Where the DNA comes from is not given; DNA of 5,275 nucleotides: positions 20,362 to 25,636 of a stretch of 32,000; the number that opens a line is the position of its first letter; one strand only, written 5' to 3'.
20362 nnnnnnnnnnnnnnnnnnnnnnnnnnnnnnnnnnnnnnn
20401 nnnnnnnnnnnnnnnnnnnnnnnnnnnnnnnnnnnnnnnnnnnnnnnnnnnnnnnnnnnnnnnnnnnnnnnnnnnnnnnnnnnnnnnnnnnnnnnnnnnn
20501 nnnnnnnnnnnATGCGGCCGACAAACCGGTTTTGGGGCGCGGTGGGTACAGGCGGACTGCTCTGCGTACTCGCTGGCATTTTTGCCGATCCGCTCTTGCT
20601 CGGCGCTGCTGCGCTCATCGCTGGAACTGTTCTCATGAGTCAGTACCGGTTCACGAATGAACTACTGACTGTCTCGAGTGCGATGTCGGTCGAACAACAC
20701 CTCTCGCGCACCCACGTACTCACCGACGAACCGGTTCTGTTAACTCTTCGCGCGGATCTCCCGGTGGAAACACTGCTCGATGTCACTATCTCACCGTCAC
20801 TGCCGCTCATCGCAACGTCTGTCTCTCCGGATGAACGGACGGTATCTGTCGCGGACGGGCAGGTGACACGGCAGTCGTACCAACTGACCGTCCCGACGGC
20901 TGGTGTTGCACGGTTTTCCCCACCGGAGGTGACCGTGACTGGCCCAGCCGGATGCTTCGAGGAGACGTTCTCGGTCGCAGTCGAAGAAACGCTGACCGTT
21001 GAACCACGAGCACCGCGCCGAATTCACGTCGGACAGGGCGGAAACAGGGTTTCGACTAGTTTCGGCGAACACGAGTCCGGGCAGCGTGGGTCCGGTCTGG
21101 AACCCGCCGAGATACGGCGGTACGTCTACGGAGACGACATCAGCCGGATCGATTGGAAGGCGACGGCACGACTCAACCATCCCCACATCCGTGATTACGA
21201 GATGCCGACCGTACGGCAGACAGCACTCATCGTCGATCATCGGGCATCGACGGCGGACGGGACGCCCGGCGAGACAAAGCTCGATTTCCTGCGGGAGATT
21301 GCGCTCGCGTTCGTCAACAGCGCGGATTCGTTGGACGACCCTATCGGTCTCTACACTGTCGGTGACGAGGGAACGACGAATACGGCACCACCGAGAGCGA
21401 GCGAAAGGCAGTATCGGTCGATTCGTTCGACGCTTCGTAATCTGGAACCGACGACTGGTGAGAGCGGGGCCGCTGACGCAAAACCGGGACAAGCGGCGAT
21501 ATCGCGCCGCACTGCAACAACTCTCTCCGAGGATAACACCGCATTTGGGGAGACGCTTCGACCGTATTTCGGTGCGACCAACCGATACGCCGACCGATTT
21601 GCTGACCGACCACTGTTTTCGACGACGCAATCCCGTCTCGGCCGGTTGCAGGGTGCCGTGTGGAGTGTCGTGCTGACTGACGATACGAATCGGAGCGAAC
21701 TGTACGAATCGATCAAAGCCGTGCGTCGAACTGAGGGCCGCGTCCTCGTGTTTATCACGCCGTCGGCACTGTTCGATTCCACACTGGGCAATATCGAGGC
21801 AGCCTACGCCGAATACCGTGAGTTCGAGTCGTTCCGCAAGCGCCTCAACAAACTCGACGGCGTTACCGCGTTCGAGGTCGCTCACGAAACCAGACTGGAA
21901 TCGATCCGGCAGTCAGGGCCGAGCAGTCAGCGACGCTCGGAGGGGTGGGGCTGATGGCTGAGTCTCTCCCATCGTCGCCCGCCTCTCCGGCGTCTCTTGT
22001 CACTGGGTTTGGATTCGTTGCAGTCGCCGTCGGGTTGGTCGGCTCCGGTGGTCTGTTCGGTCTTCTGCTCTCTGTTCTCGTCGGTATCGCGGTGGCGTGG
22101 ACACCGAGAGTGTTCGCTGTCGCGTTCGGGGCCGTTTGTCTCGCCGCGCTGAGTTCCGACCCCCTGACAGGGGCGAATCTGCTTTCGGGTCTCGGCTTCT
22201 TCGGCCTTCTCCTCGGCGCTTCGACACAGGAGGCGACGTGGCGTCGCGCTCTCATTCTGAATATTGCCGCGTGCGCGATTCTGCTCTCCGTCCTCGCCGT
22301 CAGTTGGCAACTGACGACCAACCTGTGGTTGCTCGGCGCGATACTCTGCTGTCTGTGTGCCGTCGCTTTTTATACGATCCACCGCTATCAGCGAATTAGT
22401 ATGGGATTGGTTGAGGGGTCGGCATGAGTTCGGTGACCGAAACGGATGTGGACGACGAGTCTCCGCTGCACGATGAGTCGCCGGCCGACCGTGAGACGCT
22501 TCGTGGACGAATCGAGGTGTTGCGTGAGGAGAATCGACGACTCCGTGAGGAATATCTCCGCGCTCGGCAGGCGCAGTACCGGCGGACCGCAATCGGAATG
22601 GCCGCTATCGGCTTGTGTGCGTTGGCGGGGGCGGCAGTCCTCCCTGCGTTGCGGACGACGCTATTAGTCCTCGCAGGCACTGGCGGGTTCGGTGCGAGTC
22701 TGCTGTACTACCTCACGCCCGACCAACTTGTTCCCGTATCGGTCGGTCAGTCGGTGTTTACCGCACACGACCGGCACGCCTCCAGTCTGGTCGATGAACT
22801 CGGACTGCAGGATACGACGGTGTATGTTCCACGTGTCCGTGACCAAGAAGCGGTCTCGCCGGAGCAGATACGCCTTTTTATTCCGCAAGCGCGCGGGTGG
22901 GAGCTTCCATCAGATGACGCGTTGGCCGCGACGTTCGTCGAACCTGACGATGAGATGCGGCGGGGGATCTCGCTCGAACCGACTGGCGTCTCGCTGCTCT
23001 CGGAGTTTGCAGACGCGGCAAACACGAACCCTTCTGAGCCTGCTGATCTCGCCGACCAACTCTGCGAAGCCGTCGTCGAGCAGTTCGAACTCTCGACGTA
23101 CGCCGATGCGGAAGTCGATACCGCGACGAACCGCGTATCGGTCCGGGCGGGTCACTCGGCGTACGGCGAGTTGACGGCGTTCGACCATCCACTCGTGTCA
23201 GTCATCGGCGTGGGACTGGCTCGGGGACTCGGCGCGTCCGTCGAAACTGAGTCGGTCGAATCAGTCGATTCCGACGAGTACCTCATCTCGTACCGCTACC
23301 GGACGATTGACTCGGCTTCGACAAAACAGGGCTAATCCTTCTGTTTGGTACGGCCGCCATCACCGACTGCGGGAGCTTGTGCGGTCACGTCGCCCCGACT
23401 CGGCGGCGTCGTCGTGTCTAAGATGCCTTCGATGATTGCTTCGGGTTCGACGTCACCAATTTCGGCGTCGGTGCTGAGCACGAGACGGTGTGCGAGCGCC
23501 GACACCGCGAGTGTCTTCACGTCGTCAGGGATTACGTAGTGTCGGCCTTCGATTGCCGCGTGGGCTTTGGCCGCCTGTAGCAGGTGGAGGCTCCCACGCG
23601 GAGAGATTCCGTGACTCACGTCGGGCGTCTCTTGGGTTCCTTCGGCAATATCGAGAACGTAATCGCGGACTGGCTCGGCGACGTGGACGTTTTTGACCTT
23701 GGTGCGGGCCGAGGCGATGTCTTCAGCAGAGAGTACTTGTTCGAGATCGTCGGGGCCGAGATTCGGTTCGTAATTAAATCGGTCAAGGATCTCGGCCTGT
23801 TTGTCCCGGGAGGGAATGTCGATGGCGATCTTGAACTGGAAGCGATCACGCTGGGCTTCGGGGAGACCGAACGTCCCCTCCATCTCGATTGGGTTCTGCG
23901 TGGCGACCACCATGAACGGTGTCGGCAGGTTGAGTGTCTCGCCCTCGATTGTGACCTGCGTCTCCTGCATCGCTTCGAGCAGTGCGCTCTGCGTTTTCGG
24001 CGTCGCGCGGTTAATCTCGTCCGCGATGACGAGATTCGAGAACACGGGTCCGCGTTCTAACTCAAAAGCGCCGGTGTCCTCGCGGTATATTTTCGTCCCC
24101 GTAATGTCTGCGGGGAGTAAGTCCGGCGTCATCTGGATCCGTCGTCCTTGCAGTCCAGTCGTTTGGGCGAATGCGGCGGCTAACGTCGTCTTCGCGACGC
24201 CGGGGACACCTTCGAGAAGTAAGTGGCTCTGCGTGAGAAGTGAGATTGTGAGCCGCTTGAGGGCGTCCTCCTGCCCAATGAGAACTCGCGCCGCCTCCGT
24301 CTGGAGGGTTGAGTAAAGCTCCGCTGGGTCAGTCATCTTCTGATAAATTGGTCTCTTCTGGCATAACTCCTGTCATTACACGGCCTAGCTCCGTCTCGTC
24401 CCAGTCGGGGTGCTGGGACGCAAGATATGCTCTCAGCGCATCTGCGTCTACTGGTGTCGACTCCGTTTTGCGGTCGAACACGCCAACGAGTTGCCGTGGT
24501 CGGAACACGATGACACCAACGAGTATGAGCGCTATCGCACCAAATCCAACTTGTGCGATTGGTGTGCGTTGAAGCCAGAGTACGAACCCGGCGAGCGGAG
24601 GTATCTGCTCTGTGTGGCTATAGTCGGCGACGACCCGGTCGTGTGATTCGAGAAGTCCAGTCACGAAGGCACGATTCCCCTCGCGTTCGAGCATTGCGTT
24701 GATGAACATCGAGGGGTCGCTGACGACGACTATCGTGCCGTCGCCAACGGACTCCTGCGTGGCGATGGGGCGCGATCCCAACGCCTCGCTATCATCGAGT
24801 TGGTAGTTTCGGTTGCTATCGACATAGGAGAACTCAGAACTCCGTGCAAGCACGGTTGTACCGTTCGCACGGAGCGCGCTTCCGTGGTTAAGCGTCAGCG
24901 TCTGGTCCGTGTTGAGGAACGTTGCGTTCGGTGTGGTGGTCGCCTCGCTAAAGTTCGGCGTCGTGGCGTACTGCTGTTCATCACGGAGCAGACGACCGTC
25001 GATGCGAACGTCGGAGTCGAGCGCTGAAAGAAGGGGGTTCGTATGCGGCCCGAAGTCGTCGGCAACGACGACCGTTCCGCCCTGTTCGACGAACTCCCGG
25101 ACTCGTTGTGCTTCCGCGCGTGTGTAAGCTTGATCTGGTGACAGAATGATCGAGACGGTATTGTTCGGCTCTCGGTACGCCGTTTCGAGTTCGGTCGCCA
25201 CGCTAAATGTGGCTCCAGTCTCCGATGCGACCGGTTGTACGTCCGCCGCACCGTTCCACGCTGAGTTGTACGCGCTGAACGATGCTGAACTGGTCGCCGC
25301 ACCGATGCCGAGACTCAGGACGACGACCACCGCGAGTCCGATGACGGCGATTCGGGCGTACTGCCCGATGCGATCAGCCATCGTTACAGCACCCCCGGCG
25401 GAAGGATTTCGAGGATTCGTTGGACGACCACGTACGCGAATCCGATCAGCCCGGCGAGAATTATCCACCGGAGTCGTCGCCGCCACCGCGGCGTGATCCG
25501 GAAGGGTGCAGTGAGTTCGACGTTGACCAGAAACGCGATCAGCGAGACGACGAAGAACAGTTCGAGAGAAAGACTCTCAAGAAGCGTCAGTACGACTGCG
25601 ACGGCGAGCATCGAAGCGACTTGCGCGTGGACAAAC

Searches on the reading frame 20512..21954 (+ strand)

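Call 17: search_protein_families(library=pfam, proteins=[window:20512-21954:+], max_evalue=0.01)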
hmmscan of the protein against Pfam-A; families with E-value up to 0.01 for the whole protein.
window:20512-21954:+ (480 aa): 2 families
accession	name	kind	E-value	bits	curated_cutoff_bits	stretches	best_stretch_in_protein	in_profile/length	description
PF01882.25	DUF58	-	8.5e-20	71.3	23.4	1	200-335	1-135/216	Protein of unknown function DUF58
PF13519.12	VWA_2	-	0.0044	18.1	27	0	237-322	1-80/107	von Willebrand factor type A domain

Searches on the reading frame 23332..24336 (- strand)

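Call 17: search_protein_families(library=pfam, proteins=[window:23332-24336:-], max_evalue=0.01)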
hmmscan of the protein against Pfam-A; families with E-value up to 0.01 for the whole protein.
window:23332-24336:- (334 aa): 9 families
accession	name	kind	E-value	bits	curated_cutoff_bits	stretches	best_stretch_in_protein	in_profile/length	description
PF07726.17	AAA_3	-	2.7e-61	205.7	27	1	38-167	1-130/131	ATPase family associated with various cellular activities (AAA)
PF17863.7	AAA_lid_2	-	6.9e-23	80.6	22.7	1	236-304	5-73/74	AAA lid domain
PF07728.20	AAA_5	-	5.2e-14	52.9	22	1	38-166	1-139/139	AAA domain (dynein-related subfamily)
PF20030.5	bpMoxR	-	2e-08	34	27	1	13-185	8-179/205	MoxR domain in the MoxR-vWA-beta-propeller ternary systems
PF01078.27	Mg_chelatase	-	1.6e-05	24.9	20.3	0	19-57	5-43/207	Magnesium chelatase, subunit ChlI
PF00493.29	MCM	-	2.8e-05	23.8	23.3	1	27-151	48-175/224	MCM P-loop domain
PF00004.35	AAA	-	3e-05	24.9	21.2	1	39-172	1-129/131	ATPase family associated with various cellular activities (AAA)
PF00158.32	Sigma54_activat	-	0.00016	21.8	20.2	1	26-148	12-142/168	Sigma-54 interaction domain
PF05496.18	RuvB_N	-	0.00017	21.8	27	1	36-130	33-115/159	Holliday junction DNA helicase RuvB P-loop domain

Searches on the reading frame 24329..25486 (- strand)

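Call 17: search_protein_families(library=pfam, proteins=[window:24329-25486:-], max_evalue=0.01)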
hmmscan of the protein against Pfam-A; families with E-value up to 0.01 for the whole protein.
window:24329-25486:- (385 aa): 3 families
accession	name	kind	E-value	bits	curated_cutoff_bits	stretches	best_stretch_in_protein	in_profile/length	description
PF14258.12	DUF4350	-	1e-38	133.9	30.4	1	73-279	2-181/181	Domain of unknown function (DUF4350)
PF09822.16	ABC_transp_aux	-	1.5e-06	28.1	34.7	1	99-144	35-81/288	ABC-type uncharacterized transport system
PF23355.1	IFT52_GIFT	-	0.005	16.4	27.2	0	108-141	45-78/246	IFT52 GIFT domain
